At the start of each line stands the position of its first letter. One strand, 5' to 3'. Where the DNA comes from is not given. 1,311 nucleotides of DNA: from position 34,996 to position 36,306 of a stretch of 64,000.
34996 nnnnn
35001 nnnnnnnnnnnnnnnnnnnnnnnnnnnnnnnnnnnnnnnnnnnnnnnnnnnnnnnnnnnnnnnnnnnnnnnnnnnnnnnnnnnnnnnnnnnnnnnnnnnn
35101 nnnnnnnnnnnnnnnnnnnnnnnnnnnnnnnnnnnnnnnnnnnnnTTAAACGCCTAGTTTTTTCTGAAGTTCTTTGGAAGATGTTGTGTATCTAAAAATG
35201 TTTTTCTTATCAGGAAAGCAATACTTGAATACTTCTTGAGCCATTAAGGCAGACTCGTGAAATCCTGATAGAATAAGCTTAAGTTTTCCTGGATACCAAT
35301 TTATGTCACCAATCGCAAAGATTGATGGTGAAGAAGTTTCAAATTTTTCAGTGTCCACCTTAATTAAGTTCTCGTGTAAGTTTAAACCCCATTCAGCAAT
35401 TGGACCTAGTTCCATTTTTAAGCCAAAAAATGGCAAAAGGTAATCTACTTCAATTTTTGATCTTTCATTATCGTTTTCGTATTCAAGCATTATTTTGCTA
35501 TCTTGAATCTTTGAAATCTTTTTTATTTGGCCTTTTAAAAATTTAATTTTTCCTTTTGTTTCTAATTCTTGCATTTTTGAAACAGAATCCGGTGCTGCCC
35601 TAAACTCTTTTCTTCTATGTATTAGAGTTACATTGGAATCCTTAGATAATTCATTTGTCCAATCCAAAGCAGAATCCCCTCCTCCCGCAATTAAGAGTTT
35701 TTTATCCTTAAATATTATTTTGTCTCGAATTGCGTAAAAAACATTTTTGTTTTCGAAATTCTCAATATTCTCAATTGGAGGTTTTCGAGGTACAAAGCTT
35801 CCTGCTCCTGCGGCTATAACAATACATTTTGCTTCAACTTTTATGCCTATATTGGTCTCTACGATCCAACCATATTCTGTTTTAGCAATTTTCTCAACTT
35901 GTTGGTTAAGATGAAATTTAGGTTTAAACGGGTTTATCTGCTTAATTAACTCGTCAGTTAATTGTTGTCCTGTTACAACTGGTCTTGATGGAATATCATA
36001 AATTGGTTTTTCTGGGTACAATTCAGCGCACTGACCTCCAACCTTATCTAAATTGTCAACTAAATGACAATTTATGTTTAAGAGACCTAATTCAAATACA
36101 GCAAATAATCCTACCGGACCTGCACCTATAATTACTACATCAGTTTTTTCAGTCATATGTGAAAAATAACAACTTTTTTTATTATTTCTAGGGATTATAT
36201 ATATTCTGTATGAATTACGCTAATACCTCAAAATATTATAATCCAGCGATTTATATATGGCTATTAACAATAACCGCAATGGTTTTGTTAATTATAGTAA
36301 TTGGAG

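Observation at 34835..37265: Heme A synthase (Cox15/CtaA) divergently paired with an adrenodoxin-type ferredoxin and its reductase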

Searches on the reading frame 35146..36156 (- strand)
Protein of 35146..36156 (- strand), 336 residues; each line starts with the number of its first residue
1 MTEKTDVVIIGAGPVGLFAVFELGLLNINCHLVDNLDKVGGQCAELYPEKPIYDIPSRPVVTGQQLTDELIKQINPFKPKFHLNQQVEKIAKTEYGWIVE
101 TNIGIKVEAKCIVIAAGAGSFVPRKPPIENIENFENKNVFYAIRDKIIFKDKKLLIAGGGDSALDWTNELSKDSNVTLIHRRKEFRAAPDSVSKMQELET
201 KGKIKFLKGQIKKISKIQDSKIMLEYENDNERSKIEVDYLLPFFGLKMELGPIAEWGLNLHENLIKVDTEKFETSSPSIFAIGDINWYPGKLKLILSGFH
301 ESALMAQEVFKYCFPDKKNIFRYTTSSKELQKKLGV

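Call 3: search_protein_families(library=pfam, proteins=[window:35146-36156:-])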
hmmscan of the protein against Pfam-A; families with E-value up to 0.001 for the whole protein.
window:35146-36156:- (336 aa): 7 families
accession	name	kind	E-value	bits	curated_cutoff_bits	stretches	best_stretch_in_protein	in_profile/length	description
PF07992.20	Pyr_redox_2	-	1.4e-25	90.8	26.1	1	6-289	2-278/291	Pyridine nucleotide-disulphide oxidoreductase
PF13738.12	Pyr_redox_3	-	9.3e-22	78.1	30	1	58-283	75-305/305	Pyridine nucleotide-disulphide oxidoreductase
PF00070.33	Pyr_redox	-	9.7e-09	36.1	22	1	153-220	1-72/82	Pyridine nucleotide-disulphide oxidoreductase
PF03486.20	HI0933_like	-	1e-07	32.1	50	0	6-40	2-36/244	HI0933-like protein Rossmann domain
PF01266.30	DAO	-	1.3e-06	28.6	27.9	0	60-120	145-206/353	FAD dependent oxidoreductase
PF13450.12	NAD_binding_8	-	0.00049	20.8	21.9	1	9-46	1-38/68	NAD(P)-binding Rossmann-like domain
PF01494.25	FAD_binding_3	-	0.00049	19.9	22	0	4-37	1-34/349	FAD binding domain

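Call 4: search_protein_families(library=ncbifam, proteins=[window:35146-36156:-])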
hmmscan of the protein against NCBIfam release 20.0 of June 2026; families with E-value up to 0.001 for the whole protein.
window:35146-36156:- (336 aa): 46 families (the best 25 are shown)
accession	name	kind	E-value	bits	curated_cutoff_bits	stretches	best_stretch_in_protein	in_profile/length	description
TIGR01292.1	TRX_reduct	equivalog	1.8e-33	115.6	343.45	1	6-286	2-275/300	thioredoxin-disulfide reductase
TIGR04018.1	Bthiol_YpdA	hypoth_equivalog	1.3e-19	70.1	339.9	1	80-285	86-288/316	YpdA family putative bacillithiol disulfide reductase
TIGR03140.1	AhpF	equivalog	1.3e-18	66.8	502.9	1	3-298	211-499/515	alkyl hydroperoxide reductase subunit F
TIGR01350.1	lipoamide_DH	equivalog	1.1e-17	63.9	408.8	1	105-310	128-330/461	dihydrolipoyl dehydrogenase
TIGR03143.1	AhpF_homolog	hypoth_equivalog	5e-17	61.7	687.65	1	3-318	3-313/555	putative alkyl hydroperoxide reductase F subunit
NF004943.0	PRK06292.2-1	equivalog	1e-16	60.8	432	1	97-309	118-328/456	dihydrolipoyl dehydrogenase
NF003585.0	PRK05249.1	equivalog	1.6e-13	50.1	465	1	4-45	6-47/464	Si-specific NAD(P)(+) transhydrogenase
NF003437.0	PRK04965.1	equivalog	2.4e-12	46.5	392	1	62-302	51-291/378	NADH:flavorubredoxin reductase NorW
TIGR02053.1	MerA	equivalog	4e-12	45.9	454.45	1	91-286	111-308/465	mercury(II) reductase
NF004776.0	PRK06116.1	equivalog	9.7e-12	44.6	480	1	104-311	127-327/450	glutathione-disulfide reductase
NF004991.0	PRK06370.1-3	subfamily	2e-11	43.1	620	1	107-286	163-342/509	FAD-containing oxidoreductase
NF004945.0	PRK06292.2-3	equivalog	4.3e-11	42.4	494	1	109-311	130-327/457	dihydrolipoyl dehydrogenase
NF040505.1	ArsO_flavin_mono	equivalog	9.6e-11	41.7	425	1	5-191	1-199/346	ArsO family NAD(P)H-dependent flavin-containing monooxygenase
NF009409.0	PRK12770.1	subfamily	3.2e-10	39.6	343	1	4-292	18-332/360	putative glutamate synthase subunit beta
NF004947.0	PRK06292.2-5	equivalog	4.3e-10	39.1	592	1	106-304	129-325/474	dihydrolipoyl dehydrogenase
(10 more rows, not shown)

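Call 5: search_solved_structures(query=window:35146-36156:-, max_evalue=1e-10, show_alignments=1)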
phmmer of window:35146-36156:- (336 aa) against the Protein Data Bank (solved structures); distinct sequences matched with E-value up to 1e-10: 26.
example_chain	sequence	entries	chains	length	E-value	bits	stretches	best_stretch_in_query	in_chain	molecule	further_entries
5ygq_A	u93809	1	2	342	1.3e-123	415.6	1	2-336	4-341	Ferredoxin--NADP reductase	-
2zbw_A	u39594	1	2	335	9.3e-69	235.3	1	3-317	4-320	Thioredoxin reductase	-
3ab1_A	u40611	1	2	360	1.8e-66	227.7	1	5-329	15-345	Ferredoxin--NADP reductase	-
6gas_A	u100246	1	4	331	1.6e-57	198.3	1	5-318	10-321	Ferredoxin--NADP reductase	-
8c16_A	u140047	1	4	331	1.8e-57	198.2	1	5-318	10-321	Ferredoxin--NADP reductase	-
5xhu_A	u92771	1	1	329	5.4e-57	196.6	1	5-330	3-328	Ferredoxin--NADP reductase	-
3lzw_A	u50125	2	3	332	1.6e-55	191.8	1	3-316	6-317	Ferredoxin--NADP reductase 2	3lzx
5twb_A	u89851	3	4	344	1.8e-42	148.8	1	6-332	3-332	Ferredoxin--NADP reductase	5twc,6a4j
8c3m_A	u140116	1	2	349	4.4e-38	134.5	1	3-329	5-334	Ferredoxin--NADP reductase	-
6gar_A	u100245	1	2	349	5.1e-38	134.2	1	3-332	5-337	Ferredoxin--NADP reductase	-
7aaw_A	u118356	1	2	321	4.2e-21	78.6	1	5-310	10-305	Thioredoxin reductase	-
4gcm_A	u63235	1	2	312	5.2e-21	78.3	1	5-312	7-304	Thioredoxin reductase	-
5uwy_A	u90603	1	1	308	2e-17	66.6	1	6-313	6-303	Thioredoxin reductase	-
7jyp_A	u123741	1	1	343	2e-17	66.5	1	5-307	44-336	Thioredoxin reductase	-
2q7v_A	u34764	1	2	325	1.1e-16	64.1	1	5-290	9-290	Thioredoxin reductase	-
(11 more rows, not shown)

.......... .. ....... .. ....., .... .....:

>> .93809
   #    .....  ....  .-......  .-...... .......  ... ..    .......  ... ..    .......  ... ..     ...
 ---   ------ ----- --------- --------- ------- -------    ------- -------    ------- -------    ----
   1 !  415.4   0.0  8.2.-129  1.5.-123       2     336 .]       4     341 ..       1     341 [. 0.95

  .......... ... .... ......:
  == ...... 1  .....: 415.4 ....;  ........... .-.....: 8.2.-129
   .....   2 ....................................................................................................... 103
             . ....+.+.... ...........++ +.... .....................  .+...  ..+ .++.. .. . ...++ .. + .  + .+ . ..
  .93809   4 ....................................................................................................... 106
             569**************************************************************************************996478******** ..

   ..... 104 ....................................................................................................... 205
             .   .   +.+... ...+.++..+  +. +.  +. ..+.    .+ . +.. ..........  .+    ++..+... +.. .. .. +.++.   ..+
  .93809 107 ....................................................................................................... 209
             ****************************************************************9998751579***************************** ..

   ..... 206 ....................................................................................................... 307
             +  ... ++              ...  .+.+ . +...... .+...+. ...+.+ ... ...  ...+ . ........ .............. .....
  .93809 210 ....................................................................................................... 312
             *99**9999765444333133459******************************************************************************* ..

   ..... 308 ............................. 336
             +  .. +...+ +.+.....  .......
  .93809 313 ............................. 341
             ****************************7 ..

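Call 9: find_homologous_proteins(query=window:35146-36156:-, max_evalue=1e-20)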
Query window:35146-36156:- (336 aa): 8000 proteins with E <= 1e-20 among 8000 candidates; the best 120 are listed.
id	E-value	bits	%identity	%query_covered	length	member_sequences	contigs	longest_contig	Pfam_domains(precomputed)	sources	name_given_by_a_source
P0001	1.2e-215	733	96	100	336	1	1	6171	PF01266.31,PF13434.13,PF07992.21,PF00070.34,PF13738.13,PF03486.21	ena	-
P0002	3.2e-215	732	96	100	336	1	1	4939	PF01266.31,PF07992.21,PF00070.34,PF13738.13,PF03486.21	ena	-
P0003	6.0e-215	731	96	100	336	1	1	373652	PF01266.31,PF07992.21,PF00070.34,PF13738.13,PF03486.21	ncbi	-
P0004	6.2e-215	731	96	100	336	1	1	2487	PF01266.31,PF07992.21,PF00070.34,PF13738.13,PF03486.21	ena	-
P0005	7.0e-215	730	96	100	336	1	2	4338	PF01266.31,PF13434.13,PF07992.21,PF00070.34,PF13738.13,PF03486.21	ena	-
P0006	8.9e-215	730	96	100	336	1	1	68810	PF01266.31,PF07992.21,PF00070.34,PF13738.13,PF03486.21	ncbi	-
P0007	1.1e-214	730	96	100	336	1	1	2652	PF01266.31,PF07992.21,PF00070.34,PF13738.13,PF03486.21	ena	-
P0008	1.2e-214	730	96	100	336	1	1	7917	PF01266.31,PF07992.21,PF00070.34,PF13738.13,PF03486.21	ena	-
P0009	1.2e-214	730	96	100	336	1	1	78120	PF01266.31,PF07992.21,PF00070.34,PF13738.13,PF03486.21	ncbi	-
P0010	1.3e-214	730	96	100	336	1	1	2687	PF01266.31,PF07992.21,PF00070.34,PF13738.13,PF03486.21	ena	-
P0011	1.5e-214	729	96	100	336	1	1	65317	PF01266.31,PF07992.21,PF00070.34,PF13738.13,PF03486.21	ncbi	-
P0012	1.5e-214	729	96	100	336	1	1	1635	PF01266.31,PF07992.21,PF00070.34,PF13738.13,PF03486.21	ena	-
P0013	2.9e-214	728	96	100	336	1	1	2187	PF01266.31,PF13434.13,PF07992.21,PF00070.34,PF13738.13,PF03486.21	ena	-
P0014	4.1e-214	728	96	100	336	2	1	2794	PF01266.31,PF13434.13,PF07992.21,PF00070.34,PF13738.13,PF03486.21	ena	-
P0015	4.6e-214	728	96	100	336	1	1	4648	PF01266.31,PF13434.13,PF07992.21,PF00070.34,PF13738.13,PF03486.21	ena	-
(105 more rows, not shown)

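Call 11: find_related_loci(query=A1, collection=genome_contigs, flank=10000)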
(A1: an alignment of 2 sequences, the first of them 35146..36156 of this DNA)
Query A1 (336 aa) in genome_contigs; peptide patterns used: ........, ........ (x = any residue, [..] = any of these).
600 stretches matched a pattern (row limit reached: there are more); 591 encode a relative of the query (tblastn E <= 1e-3); the best 80 are kept; 80 distinct loci.
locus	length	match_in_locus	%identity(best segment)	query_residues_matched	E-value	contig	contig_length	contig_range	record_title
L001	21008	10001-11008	96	1-336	0e+0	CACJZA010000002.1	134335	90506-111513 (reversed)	uncultured Alphaproteobacteria bacterium isolate AG-916-I08 genome assembly, contig: AG-916-I08_NODE_2, whole genome sho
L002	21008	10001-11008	96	1-336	0e+0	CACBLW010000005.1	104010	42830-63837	uncultured Alphaproteobacteria bacterium isolate AG-899-M17 genome assembly, contig: AG-899-M17_NODE_5, whole genome sho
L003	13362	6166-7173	95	1-336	0e+0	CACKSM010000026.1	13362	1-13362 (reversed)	uncultured Alphaproteobacteria bacterium isolate AG-457-E22 genome assembly, contig: AG-457-E22_NODE_26, whole genome sh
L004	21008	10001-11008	95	1-336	0e+0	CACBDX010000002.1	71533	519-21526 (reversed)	uncultured Alphaproteobacteria bacterium isolate AG-899-F03 genome assembly, contig: AG-899-F03_NODE_2, whole genome sho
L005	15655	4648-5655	95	1-336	0e+0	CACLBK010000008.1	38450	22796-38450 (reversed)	uncultured Alphaproteobacteria bacterium isolate AG-461-E22 genome assembly, contig: AG-461-E22_NODE_8, whole genome sho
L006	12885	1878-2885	95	1-336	0e+0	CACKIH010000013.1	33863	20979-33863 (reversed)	uncultured Alphaproteobacteria bacterium isolate AG-453-N02 genome assembly, contig: AG-453-N02_NODE_13, whole genome sh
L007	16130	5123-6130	93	1-336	0e+0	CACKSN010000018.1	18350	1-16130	uncultured Alphaproteobacteria bacterium isolate AG-457-F14 genome assembly, contig: AG-457-F14_NODE_18, whole genome sh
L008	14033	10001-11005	76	1-334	1e-170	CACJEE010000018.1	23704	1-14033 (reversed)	MAG: uncultured Alphaproteobacteria bacterium isolate AG-447-C07 genome assembly, contig: AG-447-C07_NODE_18, whole geno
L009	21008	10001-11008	73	1-335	4e-166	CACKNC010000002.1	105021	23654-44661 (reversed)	MAG: uncultured Alphaproteobacteria bacterium isolate AG-457-A08 genome assembly, contig: AG-457-A08_NODE_2, whole genom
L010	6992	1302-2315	63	2-336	1e-139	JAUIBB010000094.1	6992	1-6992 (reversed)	MAG: Alphaproteobacteria bacterium isolate 6_bin.22 NODE_10821_length_6992_cov_0.854916, whole genome shotgun sequence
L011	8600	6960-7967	63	4-336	3e-139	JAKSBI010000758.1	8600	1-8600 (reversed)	MAG: Hyphomicrobiales bacterium isolate MAG.172 k141_10961875, whole genome shotgun sequence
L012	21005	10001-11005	62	4-336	1e-138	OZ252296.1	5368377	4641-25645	MAG: Inquilinaceae bacterium isolate 8c5b4bd8-3f7a-4eba-a8aa-c6be87d0db72 genome assembly, chromosome: 1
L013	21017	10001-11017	60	4-336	2e-137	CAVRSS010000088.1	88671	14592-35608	MAG: uncultured Alphaproteobacteria bacterium isolate MFD01188.bin.2.127 genome assembly, contig: contig_4585, whole gen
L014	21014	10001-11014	62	2-336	2e-137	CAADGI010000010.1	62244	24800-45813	uncultured Alphaproteobacteria bacterium isolate PRO1.fa.gz genome assembly, contig: k127_921860, whole genome shotgun s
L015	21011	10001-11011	63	3-336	2e-136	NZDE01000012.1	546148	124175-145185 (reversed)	MAG: Alphaproteobacteria bacterium isolate ARS11 MHASMcontig_310015, whole genome shotgun sequence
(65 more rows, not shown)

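Call 60: search_dna_similar(query=window:35146-36156:-, collection=plasmids, mode=protein, max_evalue=1e-40, max_rows=30)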
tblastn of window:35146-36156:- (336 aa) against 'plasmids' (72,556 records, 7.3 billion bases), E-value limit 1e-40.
Records with a match: 36; places in all: 36; records where one place covers at least 80% of the query: 36.
Best place of each record, by identity: <60% 36.
By first word of the organism name: Mycetohabitans 9; Rhodococcus 6; Priestia 3; Ralstonia 2; Burkholderia 2; Listeria 2; Latilactobacillus 2; Bacillus 2; Streptomyces 2; Chondrinema 1; and 5 more.
By predicted mobility (MOB-suite, as given by PLSDB): non-mobilizable 26; mobilizable 10.
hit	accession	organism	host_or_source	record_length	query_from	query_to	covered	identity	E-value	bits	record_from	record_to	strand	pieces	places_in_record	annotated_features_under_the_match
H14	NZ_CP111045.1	Chondrinema litorale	Seaweed,red alga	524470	3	325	96%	49.5%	2e-90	302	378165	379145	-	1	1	NAD(P)/FAD-dependent oxidoreductase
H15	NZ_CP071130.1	Caballeronia sp. M1242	Homo sapiens,ETA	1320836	2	334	99%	42.4%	1e-79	271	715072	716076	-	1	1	none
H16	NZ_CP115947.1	Ralstonia solanacearum MolK2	Musa sp.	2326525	3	336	99%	40.9%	4e-73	252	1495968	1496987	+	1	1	record has no annotation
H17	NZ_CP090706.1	Burkholderia multivorans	Homo sapiens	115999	4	334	99%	41.1%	1e-81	277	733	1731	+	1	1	NAD(P)/FAD-dependent oxidoreductase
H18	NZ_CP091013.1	Burkholderia cenocepacia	-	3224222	4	334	99%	40.8%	1e-80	274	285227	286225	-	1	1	none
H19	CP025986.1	Ralstonia solanacearum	Cucurbita maxima,culture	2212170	3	334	99%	40.5%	3e-72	250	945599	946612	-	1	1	ferredoxin-NADP reductase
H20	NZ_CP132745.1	Mycetohabitans endofungorum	-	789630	4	334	99%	39.3%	8e-80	271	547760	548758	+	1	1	NAD(P)/FAD-dependent oxidoreductase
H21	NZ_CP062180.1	Mycetohabitans endofungorum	Rhizopus microsporus,bacterial ...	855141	4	334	99%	39.3%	8e-80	271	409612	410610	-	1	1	NAD(P)/FAD-dependent oxidoreductase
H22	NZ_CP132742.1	Mycetohabitans endofungorum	Rhizopus microsporus,culture isolated ...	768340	4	334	99%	39.3%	6e-79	269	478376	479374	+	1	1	NAD(P)/FAD-dependent oxidoreductase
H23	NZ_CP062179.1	Mycetohabitans endofungorum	Rhizopus microsporus,bacterial ...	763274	4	334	99%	39.0%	1e-79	271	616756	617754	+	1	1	NAD(P)/FAD-dependent oxidoreductase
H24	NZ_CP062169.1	Mycetohabitans endofungorum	Rhizopus microsporus,bacterial ...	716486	4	334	99%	39.0%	2e-79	270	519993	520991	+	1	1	NAD(P)/FAD-dependent oxidoreductase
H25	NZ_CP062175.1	Mycetohabitans rhizoxinica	Rhizopus microsporus,bacterial culture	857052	4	334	99%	38.7%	1e-79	271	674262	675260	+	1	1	NAD(P)/FAD-dependent oxidoreductase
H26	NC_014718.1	Mycetohabitans rhizoxinica HKI 454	-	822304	4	334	99%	38.7%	2e-79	270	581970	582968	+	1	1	NAD(P)/FAD-dependent oxidoreductase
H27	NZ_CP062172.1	Mycetohabitans rhizoxinica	Rhizopus microsporus,bacterial ...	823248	4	334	99%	38.7%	2e-79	270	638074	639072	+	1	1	NAD(P)/FAD-dependent oxidoreductase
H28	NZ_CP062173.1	Mycetohabitans rhizoxinica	Rhizopus microsporus,bacterial ...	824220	4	334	99%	38.7%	2e-79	270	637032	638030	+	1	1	NAD(P)/FAD-dependent oxidoreductase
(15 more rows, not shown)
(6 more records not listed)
